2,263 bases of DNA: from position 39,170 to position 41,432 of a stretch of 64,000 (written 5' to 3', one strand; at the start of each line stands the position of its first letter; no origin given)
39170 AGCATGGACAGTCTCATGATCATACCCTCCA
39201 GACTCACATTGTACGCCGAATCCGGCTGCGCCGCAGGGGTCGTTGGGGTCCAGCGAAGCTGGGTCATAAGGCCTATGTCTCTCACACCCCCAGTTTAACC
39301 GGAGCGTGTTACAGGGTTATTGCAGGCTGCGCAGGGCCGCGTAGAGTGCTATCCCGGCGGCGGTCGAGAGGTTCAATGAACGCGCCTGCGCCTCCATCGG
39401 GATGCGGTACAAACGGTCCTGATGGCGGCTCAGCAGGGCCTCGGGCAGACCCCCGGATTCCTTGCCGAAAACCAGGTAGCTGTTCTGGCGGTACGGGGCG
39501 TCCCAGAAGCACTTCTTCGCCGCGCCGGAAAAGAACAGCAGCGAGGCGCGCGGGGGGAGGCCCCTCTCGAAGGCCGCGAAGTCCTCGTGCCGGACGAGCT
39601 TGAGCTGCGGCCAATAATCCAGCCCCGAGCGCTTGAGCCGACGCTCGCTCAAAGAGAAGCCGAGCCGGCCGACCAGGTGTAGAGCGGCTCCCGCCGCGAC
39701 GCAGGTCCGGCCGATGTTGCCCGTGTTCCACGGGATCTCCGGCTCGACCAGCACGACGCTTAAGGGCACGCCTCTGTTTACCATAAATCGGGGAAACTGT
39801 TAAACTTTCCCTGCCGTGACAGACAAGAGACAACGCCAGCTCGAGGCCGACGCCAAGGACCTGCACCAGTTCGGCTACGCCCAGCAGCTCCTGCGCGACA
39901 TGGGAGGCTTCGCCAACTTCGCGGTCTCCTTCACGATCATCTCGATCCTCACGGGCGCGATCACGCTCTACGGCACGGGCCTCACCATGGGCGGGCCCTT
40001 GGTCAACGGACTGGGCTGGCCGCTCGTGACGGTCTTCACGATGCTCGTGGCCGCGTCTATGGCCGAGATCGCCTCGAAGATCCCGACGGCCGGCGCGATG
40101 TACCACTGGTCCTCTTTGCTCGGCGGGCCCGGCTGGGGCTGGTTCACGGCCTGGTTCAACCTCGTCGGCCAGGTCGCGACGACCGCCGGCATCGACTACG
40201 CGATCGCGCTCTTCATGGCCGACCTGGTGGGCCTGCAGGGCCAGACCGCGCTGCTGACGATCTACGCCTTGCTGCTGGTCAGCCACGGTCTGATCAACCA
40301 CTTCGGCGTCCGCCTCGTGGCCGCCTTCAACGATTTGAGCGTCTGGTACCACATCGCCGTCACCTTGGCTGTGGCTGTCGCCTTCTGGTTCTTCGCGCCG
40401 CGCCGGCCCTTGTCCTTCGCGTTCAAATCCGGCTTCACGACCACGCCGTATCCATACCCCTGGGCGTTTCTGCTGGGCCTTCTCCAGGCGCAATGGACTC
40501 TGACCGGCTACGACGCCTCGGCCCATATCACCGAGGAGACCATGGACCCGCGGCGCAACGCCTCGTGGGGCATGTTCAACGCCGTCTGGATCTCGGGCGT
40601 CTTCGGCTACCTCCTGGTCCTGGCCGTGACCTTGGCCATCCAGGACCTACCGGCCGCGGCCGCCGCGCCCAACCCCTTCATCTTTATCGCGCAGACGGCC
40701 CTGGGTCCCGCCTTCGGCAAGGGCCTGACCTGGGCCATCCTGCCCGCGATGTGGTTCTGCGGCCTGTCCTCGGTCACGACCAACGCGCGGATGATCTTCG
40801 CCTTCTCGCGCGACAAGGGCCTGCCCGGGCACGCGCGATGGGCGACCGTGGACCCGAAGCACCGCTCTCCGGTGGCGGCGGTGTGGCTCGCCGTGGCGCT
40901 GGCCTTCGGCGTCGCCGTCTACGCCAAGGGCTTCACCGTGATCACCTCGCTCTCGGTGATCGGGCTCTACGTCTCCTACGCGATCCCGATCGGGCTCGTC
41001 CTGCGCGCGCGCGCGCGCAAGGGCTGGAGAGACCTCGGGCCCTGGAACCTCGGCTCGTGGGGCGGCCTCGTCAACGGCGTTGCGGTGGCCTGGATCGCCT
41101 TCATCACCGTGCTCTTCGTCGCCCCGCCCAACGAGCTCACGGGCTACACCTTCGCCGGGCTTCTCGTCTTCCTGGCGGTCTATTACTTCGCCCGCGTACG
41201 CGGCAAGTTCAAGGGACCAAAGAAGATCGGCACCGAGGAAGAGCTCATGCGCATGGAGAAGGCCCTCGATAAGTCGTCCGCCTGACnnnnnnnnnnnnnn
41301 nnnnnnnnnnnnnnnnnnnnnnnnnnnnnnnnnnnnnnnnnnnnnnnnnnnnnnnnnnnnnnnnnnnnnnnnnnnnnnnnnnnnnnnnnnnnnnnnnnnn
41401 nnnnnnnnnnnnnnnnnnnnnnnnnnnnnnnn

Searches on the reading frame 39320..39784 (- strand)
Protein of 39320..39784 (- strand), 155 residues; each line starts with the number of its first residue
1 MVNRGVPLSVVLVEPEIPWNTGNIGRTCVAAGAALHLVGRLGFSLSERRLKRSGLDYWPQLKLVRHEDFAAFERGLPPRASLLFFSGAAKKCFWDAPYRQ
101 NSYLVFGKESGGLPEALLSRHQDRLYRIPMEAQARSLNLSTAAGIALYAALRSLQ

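Call 55: search_protein_families(library=pfam, proteins=[window:39320-39784:-], max_evalue=0.001)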
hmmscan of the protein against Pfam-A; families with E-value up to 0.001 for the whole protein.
window:39320-39784:- (155 aa): 1 family
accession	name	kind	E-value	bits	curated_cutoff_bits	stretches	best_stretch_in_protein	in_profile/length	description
PF00588.24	SpoU_methylase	-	2.9e-31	108.9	29.7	1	8-148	2-142/142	SpoU rRNA Methylase family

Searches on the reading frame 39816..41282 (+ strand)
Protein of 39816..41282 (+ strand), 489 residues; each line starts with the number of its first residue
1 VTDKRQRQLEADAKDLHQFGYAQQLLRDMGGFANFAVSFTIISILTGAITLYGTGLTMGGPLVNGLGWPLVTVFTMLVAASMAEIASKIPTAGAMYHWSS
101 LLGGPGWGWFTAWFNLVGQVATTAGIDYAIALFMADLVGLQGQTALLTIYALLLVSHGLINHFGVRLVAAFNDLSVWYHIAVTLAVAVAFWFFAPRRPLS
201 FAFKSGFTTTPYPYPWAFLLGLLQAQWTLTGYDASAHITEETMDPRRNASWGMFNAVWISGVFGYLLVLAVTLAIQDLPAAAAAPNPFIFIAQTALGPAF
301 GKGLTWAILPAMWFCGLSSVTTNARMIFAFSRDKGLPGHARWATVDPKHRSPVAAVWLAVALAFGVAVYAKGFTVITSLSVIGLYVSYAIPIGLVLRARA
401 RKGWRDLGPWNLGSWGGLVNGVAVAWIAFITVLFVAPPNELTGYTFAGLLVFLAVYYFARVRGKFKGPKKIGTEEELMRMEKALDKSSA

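Call 55: search_protein_families(library=pfam, proteins=[window:39816-41282:+], max_evalue=0.001)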
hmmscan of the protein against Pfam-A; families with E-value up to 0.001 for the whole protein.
window:39816-41282:+ (489 aa): 2 families
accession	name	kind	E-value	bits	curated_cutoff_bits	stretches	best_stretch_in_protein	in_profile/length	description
PF13520.12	AA_permease_2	-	5.8e-54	184.1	27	1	32-449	4-420/427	Amino acid permease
PF00324.27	AA_permease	-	8.3e-25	87.8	24.6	1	46-437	13-425/470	Amino acid permease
